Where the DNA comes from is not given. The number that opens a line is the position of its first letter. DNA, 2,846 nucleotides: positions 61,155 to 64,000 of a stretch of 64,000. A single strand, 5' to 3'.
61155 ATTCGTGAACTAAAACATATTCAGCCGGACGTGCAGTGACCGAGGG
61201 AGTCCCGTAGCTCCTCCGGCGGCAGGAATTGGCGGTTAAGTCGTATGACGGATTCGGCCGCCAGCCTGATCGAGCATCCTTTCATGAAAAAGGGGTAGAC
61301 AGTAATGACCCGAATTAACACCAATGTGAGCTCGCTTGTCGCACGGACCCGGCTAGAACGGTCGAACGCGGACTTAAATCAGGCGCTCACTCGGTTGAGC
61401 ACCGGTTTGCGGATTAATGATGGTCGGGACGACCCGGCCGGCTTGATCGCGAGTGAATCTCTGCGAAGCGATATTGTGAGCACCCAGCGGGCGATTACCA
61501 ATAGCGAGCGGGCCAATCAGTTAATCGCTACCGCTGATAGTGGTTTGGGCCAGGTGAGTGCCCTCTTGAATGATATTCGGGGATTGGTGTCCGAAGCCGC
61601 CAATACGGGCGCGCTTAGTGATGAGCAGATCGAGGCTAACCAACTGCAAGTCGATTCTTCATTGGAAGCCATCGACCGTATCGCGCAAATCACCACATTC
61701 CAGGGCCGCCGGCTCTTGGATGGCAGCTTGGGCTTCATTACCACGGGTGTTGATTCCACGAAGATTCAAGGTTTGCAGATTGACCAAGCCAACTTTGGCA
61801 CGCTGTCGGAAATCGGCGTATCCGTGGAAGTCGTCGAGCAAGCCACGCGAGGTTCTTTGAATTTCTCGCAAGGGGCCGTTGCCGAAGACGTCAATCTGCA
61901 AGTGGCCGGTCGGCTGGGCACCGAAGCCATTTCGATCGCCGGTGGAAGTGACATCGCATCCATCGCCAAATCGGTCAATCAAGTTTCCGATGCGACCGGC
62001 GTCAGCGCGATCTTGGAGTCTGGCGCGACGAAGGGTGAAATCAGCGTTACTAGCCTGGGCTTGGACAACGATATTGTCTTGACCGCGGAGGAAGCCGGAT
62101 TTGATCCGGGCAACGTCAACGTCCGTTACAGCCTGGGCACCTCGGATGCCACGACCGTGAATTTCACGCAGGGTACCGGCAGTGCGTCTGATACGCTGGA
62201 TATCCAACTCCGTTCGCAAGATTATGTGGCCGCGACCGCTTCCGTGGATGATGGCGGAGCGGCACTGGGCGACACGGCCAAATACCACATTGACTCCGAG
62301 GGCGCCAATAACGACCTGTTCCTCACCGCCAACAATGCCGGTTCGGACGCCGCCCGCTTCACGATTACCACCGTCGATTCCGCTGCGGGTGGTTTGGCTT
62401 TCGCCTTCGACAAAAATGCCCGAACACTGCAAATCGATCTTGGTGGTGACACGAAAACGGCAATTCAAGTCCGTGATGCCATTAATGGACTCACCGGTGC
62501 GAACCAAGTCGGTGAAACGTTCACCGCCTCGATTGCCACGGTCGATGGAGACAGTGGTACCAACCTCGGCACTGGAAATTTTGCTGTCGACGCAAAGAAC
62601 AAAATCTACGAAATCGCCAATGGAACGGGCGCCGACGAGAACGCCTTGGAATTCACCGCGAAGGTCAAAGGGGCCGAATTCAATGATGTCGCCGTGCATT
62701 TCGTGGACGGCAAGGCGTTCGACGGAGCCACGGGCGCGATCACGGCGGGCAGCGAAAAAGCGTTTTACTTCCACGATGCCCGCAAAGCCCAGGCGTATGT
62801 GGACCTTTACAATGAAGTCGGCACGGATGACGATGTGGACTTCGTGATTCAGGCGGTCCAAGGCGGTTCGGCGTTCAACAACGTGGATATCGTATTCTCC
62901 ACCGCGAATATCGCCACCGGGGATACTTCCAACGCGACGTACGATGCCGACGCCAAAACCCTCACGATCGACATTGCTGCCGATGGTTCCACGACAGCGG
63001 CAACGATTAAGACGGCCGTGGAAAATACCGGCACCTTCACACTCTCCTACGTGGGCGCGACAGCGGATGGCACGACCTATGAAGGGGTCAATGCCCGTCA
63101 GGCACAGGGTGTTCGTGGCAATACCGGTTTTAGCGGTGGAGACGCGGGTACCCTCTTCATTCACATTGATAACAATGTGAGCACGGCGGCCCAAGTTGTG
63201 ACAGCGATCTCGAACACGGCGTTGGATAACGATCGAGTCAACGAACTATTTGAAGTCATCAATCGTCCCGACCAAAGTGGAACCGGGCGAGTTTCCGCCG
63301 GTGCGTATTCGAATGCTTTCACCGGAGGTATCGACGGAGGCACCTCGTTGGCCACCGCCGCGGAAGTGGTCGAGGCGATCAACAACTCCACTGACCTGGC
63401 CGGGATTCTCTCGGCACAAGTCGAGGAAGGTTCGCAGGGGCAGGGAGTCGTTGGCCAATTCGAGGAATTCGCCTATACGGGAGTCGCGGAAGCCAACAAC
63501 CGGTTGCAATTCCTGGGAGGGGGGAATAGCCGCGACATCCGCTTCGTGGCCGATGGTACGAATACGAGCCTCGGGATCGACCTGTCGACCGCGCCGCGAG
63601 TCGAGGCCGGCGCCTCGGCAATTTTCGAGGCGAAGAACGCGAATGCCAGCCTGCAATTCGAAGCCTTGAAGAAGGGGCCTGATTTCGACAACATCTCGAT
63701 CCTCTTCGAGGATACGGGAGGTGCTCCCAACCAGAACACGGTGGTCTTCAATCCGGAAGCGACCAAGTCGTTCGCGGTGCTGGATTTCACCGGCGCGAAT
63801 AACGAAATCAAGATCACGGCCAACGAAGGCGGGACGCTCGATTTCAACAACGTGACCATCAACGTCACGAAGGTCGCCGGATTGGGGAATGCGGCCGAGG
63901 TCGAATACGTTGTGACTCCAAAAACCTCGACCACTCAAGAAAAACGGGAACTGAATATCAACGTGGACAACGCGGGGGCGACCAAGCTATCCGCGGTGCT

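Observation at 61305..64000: Giant flagellin (over 898 aa, still open at the window edge) built from a repeated bipartite module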

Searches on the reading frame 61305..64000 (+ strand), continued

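Call 81: search_protein_families(library=ncbifam, proteins=[P0001], max_evalue=0.01)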
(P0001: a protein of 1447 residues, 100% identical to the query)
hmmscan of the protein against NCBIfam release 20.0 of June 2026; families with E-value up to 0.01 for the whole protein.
P0001 (1447 aa): 21 families
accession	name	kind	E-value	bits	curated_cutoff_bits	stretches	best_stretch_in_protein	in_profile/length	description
NF009444.0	PRK12802.1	equivalog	2.8e-40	138.6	332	2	3-177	4-177/282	flagellin domain-containing protein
NF009446.0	PRK12804.1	subfamily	4.8e-34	118.2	352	2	3-230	2-228/301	flagellin Hag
NF006468.0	PRK08869.1-3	subfamily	1.9e-33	116.1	436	2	3-288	4-288/378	polar flagellin E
NF005294.0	PRK06819.1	subfamily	4.5e-33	115.3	387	2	1358-1447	288-376/376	FliC/FljB family flagellin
NF006470.0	PRK08869.1-5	equivalog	4.4e-31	108.5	423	2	1-266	1-263/388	flagellin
NF006469.0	PRK08869.1-4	equivalog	5.2e-31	108.4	627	2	4-233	5-235/377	flagellin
NF006466.0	PRK08869.1-1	subfamily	3.3e-29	102.6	426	2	3-246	4-243/377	flagellin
NF010115.0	PRK13588.1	subfamily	9.7e-29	100.7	503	2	3-250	4-256/514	flagellin B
NF006467.0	PRK08869.1-2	subfamily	1.9e-27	96.4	443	2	1224-1447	190-400/400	flagellin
NF005953.0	PRK08026.1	subfamily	6.9e-25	88.6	619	2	1352-1447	456-547/548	FliC/FljB family flagellin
NF009448.0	PRK12806.1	equivalog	3.5e-23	82.2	531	2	4-250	5-247/475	flagellin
NF006264.0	PRK08411.1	subfamily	9.7e-23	80.7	729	2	3-257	4-253/572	flagellin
NF038071.1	lat_flg_LafA_2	exception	1.2e-22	80.6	365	2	4-159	5-162/284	lateral flagellin LafA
NF009449.0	PRK12807.1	subfamily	4.6e-22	78.9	347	2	3-166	2-163/287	flagellin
NF010116.0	PRK13589.1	subfamily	1.3e-21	76.9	983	2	3-239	4-236/576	flagellin A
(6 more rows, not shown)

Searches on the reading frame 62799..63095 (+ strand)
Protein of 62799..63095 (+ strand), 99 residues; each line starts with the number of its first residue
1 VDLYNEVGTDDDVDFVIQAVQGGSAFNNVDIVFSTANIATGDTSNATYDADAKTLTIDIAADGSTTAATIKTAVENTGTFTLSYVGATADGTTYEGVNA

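Call 53: predict_structure(alignment_id=A2)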
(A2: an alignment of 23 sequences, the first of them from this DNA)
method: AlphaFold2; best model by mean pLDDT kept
length: 99 residues; sequences in the alignment: 23
mean_pLDDT: 84.8   pTM: 0.78
mean pLDDT of the five models: 84.8, 82.1, 80.5, 80.3, 79.5
residues with pLDDT >= 90: 56; 70-90: 24; 50-70: 16; < 50: 3
segments of 3 or more residues with pLDDT < 50: 97-99
pLDDT, mean of each block of 10 residues (from residue 1): 59 86 94 89 95 96 89 96 82 58
secondary structure, 60 per line:
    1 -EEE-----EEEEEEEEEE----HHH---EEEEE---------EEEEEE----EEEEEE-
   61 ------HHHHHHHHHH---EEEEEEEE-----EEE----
elements in order: E2-4 E10-19 E30-34 E44-49 E54-59 H67-76 E80-87 E93-95

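Call 55: search_protein_representatives(alignment_id=A2)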
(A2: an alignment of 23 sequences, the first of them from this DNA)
Query: 23 sequences, 100 profile positions. Proteins with E-value up to 0.001 (for the whole library): 882; up to 1e-10: 463; up to 1e-30: 118. The best 150 are listed.
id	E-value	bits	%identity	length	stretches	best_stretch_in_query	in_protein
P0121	1.9e-286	942.5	-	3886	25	3-96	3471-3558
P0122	1.3e-285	939.8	-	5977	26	5-94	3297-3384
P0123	5.4e-215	713.2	-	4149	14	5-95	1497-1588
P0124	5.3e-166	556.0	-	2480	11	5-94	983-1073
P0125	9.8e-120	407.5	-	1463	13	5-78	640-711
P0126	5.9e-117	398.6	-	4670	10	4-94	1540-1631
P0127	2.3e-114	390.3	-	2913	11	10-83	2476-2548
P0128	4.5e-113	386.1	-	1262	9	10-81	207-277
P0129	3.0e-104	357.8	-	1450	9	5-92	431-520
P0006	1.4e-99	342.8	-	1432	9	2-99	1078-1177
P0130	1.4e-97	336.5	-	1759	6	5-92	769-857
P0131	2.4e-82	287.6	-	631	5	5-94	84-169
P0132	7.5e-80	279.6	-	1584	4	5-95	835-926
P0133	6.6e-78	273.3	-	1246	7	2-96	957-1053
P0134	1.0e-77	272.7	-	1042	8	5-99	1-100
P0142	1.6e-66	236.8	-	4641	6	2-93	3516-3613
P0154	8.6e-57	205.6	-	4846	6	4-93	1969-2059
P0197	1.5e-39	150.2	-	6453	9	5-94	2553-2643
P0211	9.0e-35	134.9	-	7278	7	4-94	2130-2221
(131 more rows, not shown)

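Call 56: search_protein_families(library=pfam, proteins=[P0121, P0124, P0125, P0128], max_evalue=0.001)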
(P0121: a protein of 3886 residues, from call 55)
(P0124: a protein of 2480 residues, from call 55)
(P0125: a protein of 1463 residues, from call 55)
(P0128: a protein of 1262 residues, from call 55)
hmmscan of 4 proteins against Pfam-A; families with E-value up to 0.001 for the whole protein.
P0121 (3886 aa): 2 families
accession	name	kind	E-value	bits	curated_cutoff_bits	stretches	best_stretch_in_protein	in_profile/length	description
PF08806.17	Sep15_SelM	-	1.6e-09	38.1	26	0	2774-2798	19-42/75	Sep15/SelM redox domain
PF08481.16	GBS_Bsp-like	-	0.0001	22.7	31.6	0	1910-1953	3-46/92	GBS Bsp-like repeat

P0124 (2480 aa): 0 families

P0125 (1463 aa): 1 family
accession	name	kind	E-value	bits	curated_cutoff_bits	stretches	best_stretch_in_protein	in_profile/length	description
PF18483.9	Lectin_L-type_dom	-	0.00019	21.8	78.3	0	1234-1286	146-196/215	Legume lectin beta-barrel domain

P0128 (1262 aa): 1 family
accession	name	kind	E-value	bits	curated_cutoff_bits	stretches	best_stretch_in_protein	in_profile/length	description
PF13619.11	KTSC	-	8e-06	25.9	25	0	235-254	7-26/58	KTSC domain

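Call 57: search_protein_families(library=pfam, proteins=[P0123, P0127, P0130], max_evalue=0.001)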
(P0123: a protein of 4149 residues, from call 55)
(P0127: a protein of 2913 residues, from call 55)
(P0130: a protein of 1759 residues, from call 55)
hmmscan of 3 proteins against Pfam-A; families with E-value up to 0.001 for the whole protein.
P0123 (4149 aa): 0 families

P0127 (2913 aa): 0 families

P0130 (1759 aa): 0 families

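Call 60: list_cluster_members(proteins=[P0121, P0122, P0123, P0124, P0126, P0154, P0211, P0197, P0142, P0127])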
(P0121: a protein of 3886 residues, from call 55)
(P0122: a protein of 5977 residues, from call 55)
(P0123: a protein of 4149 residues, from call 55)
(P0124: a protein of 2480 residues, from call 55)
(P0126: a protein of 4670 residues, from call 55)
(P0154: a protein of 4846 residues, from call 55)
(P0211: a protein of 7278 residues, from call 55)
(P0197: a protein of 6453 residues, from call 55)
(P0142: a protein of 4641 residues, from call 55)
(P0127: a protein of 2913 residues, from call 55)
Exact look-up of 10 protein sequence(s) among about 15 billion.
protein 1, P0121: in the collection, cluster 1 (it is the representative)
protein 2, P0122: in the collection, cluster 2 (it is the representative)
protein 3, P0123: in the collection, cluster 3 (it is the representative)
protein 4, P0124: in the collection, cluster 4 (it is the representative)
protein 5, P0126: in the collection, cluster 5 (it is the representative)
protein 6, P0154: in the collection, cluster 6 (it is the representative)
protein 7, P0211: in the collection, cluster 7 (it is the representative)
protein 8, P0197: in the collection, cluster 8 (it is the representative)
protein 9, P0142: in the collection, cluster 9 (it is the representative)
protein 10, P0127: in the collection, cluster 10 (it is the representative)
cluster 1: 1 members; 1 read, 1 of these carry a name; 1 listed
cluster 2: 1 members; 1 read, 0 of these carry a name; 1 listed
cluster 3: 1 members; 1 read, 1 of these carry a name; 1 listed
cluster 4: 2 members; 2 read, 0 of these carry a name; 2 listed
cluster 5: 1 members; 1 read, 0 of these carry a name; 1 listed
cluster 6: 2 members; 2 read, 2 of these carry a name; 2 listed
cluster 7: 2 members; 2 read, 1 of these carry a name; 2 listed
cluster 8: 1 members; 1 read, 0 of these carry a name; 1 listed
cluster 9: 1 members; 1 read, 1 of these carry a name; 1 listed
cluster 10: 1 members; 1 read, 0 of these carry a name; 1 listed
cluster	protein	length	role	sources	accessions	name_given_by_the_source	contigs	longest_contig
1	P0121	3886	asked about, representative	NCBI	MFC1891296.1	beta strand repeat-containing protein, partial [Thermodesulfobacteriota bacterium]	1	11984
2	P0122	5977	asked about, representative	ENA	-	-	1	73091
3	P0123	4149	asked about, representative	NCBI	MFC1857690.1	beta strand repeat-containing protein, partial [Thermodesulfobacteriota bacterium]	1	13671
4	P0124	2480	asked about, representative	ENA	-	-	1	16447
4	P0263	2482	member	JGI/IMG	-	-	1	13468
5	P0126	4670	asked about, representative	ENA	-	-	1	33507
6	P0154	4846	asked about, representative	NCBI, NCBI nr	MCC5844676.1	MAG: LEPR-XLL domain-containing protein, partial [Verrucomicrobia bacterium] | LEPR-XLL domain-containing protein [Verrucomicrobiota bacterium]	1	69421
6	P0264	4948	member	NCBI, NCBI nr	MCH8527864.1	MAG: LEPR-XLL domain-containing protein, partial [Kiritimatiellae bacterium] | LEPR-XLL domain-containing protein [Kiritimatiellia bacterium]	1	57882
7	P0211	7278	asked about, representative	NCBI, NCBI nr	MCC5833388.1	MAG: hypothetical protein JJU20_01530 [Opitutales bacterium] | hypothetical protein [Opitutales bacterium]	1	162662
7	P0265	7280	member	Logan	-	-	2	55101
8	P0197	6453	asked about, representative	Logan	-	-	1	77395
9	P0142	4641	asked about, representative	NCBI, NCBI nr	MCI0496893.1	MAG: M10 family metallopeptidase C-terminal domain-containing protein, partial ... | M10 family metallopeptidase C-terminal domain-containing protein [Thermoplasmata archaeon]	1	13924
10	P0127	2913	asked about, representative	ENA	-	-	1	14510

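Call 61: search_protein_families(library=pfam, proteins=[P0154, P0126], max_evalue=0.001)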
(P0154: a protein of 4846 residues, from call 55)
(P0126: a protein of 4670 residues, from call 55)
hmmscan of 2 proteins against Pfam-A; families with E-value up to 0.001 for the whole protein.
P0154 (4846 aa): 0 families

P0126 (4670 aa): 0 families

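Call 81: search_protein_families(library=ncbifam, proteins=[P0124], max_evalue=0.01)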
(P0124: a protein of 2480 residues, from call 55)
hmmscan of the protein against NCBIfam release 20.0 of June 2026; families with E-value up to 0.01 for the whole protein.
P0124 (2480 aa): 1 family
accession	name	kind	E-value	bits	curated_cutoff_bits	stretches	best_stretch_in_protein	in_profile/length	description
NF042948.2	3PPDioc_HcaC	equivalog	0.00043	20.5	150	0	2091-2123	20-52/105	3-phenylpropionate/cinnamic acid dioxygenase ferredoxin subunit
